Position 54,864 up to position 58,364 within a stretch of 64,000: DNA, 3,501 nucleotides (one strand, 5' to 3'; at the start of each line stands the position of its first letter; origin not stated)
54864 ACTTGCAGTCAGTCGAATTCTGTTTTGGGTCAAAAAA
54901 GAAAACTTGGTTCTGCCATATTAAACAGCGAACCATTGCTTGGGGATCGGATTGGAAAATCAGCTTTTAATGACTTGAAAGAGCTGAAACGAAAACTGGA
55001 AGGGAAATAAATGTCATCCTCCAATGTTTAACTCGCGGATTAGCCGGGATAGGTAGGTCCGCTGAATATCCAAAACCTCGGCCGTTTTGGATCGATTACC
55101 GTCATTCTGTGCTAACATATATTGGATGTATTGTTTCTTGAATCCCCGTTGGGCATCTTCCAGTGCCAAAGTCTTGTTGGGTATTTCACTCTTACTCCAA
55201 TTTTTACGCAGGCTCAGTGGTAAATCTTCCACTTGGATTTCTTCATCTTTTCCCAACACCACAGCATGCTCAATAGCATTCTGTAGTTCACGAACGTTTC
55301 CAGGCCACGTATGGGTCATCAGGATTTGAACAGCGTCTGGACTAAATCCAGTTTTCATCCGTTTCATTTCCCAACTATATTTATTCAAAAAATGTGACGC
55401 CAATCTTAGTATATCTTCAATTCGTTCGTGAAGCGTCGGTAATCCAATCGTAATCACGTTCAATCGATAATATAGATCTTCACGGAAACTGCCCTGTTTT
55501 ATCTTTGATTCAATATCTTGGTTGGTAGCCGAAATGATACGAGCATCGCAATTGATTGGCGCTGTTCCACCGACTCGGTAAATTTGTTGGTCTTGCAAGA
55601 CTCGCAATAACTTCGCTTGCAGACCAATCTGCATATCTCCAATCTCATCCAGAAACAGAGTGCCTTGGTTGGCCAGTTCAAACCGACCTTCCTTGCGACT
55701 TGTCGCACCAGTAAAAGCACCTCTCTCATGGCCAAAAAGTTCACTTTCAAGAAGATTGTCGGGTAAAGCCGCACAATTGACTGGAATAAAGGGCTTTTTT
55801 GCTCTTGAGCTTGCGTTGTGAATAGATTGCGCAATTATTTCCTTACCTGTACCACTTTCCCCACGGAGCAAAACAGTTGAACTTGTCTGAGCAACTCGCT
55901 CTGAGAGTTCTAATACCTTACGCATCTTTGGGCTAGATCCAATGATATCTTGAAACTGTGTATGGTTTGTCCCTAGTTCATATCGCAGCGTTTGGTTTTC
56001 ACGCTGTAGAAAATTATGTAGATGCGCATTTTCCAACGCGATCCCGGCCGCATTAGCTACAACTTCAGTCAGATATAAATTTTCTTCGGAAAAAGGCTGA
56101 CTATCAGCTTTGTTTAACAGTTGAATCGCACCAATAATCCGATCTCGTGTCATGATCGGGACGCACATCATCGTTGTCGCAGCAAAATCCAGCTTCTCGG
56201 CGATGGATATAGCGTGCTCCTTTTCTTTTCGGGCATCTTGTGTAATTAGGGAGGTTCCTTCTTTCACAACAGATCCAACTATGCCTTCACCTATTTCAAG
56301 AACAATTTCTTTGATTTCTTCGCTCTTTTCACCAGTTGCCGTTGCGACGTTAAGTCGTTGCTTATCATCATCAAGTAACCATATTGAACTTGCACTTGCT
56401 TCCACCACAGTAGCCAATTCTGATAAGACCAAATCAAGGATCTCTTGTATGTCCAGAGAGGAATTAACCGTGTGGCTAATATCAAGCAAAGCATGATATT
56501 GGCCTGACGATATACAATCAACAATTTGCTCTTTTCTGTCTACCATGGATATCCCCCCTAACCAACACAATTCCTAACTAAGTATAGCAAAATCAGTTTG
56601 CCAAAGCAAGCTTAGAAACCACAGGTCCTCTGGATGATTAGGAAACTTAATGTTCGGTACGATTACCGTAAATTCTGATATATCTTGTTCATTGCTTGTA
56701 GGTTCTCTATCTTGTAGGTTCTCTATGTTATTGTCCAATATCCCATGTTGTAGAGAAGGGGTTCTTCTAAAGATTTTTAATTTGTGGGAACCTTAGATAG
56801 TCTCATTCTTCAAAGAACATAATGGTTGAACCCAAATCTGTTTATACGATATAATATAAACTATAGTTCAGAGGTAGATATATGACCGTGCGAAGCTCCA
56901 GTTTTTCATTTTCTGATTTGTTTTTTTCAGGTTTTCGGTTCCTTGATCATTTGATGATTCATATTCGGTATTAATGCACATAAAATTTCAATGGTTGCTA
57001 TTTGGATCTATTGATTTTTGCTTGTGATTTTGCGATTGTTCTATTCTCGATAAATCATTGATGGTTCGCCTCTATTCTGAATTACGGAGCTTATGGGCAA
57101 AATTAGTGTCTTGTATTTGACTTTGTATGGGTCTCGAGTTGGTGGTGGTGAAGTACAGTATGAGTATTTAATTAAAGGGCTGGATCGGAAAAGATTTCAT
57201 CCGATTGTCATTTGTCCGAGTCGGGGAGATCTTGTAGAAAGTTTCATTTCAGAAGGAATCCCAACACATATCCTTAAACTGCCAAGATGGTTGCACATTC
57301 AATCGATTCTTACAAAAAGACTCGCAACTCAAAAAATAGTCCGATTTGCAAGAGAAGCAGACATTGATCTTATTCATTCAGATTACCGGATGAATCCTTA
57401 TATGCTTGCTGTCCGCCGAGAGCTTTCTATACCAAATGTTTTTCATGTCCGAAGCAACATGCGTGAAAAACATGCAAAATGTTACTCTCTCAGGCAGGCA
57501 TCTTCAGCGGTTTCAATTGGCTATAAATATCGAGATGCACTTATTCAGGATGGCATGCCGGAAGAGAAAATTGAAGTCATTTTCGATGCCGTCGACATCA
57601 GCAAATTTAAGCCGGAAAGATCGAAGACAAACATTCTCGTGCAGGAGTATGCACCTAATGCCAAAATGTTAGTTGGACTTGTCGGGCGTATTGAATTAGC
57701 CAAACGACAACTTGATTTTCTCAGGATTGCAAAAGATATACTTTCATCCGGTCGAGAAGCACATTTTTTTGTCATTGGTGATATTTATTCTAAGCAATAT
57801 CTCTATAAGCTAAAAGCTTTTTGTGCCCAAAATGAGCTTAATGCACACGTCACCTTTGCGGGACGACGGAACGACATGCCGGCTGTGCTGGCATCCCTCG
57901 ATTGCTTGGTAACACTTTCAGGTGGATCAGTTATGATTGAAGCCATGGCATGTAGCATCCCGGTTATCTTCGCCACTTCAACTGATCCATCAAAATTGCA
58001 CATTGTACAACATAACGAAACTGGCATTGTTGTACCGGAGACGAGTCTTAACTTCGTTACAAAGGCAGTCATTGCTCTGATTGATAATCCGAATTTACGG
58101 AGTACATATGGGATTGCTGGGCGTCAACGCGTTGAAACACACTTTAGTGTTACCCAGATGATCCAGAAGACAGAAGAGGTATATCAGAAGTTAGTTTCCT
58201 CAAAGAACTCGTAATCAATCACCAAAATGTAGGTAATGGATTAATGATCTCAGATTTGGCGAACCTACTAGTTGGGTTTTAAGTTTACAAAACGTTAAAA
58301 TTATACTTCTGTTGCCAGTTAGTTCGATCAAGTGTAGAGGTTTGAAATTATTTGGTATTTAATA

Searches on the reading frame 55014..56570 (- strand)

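Call 9: search_protein_families(library=pfam, proteins=[window:55014-56570:-], max_evalue=0.001)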
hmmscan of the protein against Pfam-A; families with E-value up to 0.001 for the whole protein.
window:55014-56570:- (518 aa): 13 families
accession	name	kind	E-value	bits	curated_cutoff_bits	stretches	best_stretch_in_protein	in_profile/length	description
PF00158.32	Sigma54_activat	-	7.5e-74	247.4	20.2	1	209-375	1-167/168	Sigma-54 interaction domain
PF25601.1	AAA_lid_14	-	8.2e-26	90.1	27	1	382-460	2-80/87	AAA+ ATPase lid domain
PF14532.12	Sigma54_activ_2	-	1.9e-19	70.7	25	1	210-380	1-138/138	Sigma-54 interaction domain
PF13185.12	GAF_2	-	5.9e-19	69.1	28.6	1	39-180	2-136/136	GAF domain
PF01590.32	GAF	-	1.4e-16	61.6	22.4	1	40-179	1-133/133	GAF domain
PF13492.12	GAF_3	-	1.8e-15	58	27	1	40-181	1-129/129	GAF domain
PF07728.20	AAA_5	-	1e-06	29.3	22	1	233-351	2-123/139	AAA domain (dynein-related subfamily)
PF02954.25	HTH_8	-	4.6e-05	23.5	22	1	479-509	7-37/42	Bacterial regulatory protein, Fis family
PF01078.27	Mg_chelatase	-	5.1e-05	23.2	20.3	0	288-350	93-157/207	Magnesium chelatase, subunit ChlI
PF07724.20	AAA_2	-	0.00023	21.7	27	1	231-354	4-128/166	AAA domain (Cdc48 subfamily)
PF11849.14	DUF3369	-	0.00033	21.4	27.2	0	29-186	25-166/168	Domain of unknown function (DUF3369)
PF15714.11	SpoVT_C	-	0.00051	20.5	27.5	0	98-173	49-121/128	Stage V sporulation protein T C-terminal, transcription factor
PF00004.35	AAA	-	0.00094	20.1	21.2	0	233-351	1-110/131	ATPase family associated with various cellular activities (AAA)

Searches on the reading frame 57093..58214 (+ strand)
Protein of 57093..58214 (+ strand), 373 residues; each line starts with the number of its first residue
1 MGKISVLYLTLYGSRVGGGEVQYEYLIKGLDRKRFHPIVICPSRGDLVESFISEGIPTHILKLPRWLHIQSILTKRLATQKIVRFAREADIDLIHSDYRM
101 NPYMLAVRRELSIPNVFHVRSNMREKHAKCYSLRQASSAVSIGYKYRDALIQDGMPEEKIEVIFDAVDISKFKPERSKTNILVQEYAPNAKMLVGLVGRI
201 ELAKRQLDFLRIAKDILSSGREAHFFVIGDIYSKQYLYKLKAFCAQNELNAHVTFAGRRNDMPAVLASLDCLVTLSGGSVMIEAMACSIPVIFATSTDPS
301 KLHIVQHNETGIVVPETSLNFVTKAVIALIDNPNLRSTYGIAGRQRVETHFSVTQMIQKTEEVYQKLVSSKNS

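Call 9: search_protein_families(library=pfam, proteins=[window:57093-58214:+], max_evalue=0.001)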
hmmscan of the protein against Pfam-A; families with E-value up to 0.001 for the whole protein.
window:57093-58214:+ (373 aa): 4 families
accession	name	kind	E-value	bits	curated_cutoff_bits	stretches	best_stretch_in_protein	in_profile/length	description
PF00534.26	Glycos_transf_1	-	4.5e-22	78.8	26.4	1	187-346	11-172/172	Glycosyl transferases group 1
PF13692.12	Glyco_trans_1_4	-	4e-17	63.2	27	1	194-332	4-142/142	Glycosyl transferases group 1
PF13439.12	Glyco_transf_4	-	5.1e-13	49.8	28.5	1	16-170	1-169/170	Glycosyltransferase Family 4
PF13579.12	Glyco_trans_4_4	-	3.2e-07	31.3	29.7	1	17-163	1-155/158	Glycosyl transferase 4-like domain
